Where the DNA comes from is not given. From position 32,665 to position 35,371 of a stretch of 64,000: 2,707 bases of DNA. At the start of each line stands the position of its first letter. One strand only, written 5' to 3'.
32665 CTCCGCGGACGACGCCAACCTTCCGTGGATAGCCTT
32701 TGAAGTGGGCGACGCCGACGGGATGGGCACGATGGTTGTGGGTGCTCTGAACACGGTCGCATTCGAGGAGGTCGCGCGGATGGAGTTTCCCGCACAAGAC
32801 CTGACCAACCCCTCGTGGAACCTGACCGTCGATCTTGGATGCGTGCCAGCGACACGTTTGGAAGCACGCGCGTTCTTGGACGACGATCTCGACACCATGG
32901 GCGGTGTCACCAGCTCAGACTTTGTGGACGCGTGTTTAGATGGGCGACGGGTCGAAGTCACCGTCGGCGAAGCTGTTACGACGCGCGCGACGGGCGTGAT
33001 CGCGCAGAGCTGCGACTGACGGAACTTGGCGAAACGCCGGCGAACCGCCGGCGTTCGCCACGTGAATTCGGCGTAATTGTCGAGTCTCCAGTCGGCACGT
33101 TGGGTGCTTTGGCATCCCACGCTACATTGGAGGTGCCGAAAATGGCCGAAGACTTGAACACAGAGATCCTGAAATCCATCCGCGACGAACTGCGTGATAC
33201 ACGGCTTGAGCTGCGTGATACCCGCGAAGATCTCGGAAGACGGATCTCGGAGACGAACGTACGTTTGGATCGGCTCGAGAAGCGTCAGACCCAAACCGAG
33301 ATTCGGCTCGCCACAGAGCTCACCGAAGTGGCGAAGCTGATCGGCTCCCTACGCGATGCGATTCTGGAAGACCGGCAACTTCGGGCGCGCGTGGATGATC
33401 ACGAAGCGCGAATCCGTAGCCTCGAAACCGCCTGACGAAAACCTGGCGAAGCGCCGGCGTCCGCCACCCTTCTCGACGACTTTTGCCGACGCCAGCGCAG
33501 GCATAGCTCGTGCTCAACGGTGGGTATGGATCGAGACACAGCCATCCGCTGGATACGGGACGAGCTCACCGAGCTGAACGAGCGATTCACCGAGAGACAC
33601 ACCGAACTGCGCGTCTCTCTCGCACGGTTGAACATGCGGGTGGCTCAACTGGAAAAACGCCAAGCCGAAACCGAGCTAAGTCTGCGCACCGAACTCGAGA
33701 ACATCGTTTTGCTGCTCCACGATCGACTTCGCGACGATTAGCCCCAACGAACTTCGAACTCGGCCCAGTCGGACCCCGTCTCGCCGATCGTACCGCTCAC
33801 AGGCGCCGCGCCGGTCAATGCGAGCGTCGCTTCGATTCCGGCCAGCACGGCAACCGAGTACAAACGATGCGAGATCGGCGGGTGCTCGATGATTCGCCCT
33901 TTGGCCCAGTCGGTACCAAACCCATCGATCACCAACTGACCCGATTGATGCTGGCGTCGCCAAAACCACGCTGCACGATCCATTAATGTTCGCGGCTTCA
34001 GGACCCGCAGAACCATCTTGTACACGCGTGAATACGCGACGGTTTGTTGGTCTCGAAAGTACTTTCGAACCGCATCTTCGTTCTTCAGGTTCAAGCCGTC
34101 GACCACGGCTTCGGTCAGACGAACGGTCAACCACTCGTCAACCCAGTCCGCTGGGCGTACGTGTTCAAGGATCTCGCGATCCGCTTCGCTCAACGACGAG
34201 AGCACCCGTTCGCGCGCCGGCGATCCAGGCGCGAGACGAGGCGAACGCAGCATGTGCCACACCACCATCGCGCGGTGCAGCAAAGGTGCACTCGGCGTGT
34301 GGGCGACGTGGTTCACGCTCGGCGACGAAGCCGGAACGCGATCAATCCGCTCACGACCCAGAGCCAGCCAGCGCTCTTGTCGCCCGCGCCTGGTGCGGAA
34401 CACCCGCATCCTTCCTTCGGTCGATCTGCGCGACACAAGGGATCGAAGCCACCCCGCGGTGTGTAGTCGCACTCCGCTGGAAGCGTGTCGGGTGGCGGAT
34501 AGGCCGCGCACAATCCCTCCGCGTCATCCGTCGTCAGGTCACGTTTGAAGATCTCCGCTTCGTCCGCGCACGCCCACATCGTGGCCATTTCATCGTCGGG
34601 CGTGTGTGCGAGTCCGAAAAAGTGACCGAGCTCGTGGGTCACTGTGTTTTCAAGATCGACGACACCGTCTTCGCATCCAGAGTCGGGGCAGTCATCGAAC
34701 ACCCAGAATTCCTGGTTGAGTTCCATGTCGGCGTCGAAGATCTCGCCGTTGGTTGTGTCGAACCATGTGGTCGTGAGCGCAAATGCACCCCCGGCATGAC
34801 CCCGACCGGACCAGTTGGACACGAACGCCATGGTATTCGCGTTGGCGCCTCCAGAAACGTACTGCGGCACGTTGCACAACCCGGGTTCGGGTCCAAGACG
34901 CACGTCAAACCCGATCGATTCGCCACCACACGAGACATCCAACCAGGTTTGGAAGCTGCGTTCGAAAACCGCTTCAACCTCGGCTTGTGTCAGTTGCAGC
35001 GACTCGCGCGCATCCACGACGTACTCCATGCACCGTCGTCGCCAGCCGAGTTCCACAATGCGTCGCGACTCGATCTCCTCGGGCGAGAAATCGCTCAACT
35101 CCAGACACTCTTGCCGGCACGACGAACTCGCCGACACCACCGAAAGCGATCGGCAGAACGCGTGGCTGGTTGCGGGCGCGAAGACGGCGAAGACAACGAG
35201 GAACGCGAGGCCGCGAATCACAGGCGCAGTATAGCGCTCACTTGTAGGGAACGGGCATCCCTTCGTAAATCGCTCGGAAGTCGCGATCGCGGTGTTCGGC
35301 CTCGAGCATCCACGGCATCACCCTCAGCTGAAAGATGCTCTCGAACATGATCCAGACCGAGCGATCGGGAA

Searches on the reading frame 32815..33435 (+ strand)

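Call 88: search_protein_families(library=pfam, proteins=[window:32815-33435:+], max_evalue=0.01)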
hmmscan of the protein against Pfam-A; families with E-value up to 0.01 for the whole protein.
window:32815-33435:+ (206 aa): 1 family
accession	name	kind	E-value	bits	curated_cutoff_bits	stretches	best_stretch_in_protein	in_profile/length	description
PF11598.13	COMP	-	0.003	18.3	23.9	0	116-134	14-32/45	Cartilage oligomeric matrix protein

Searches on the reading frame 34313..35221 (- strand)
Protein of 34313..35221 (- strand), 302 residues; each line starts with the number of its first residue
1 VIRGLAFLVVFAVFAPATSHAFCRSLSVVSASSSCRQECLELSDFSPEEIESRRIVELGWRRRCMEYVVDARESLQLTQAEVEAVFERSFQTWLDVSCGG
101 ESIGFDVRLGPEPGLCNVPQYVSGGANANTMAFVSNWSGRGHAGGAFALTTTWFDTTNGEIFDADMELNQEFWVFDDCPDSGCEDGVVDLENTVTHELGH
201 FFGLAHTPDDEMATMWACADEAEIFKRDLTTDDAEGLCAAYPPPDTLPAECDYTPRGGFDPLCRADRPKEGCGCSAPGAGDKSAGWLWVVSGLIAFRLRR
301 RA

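Call 71: search_protein_families(library=pfam, proteins=[window:34313-35221:-])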
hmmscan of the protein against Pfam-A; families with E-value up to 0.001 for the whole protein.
window:34313-35221:- (302 aa): 2 families
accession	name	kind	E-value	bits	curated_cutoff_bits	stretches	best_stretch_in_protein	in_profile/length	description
PF00413.30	Peptidase_M10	-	1.1e-09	38.8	24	1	171-241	94-158/159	Matrixin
PF13688.12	Reprolysin_5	-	2.9e-05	24.8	27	1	71-220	25-171/196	Metallo-peptidase family M12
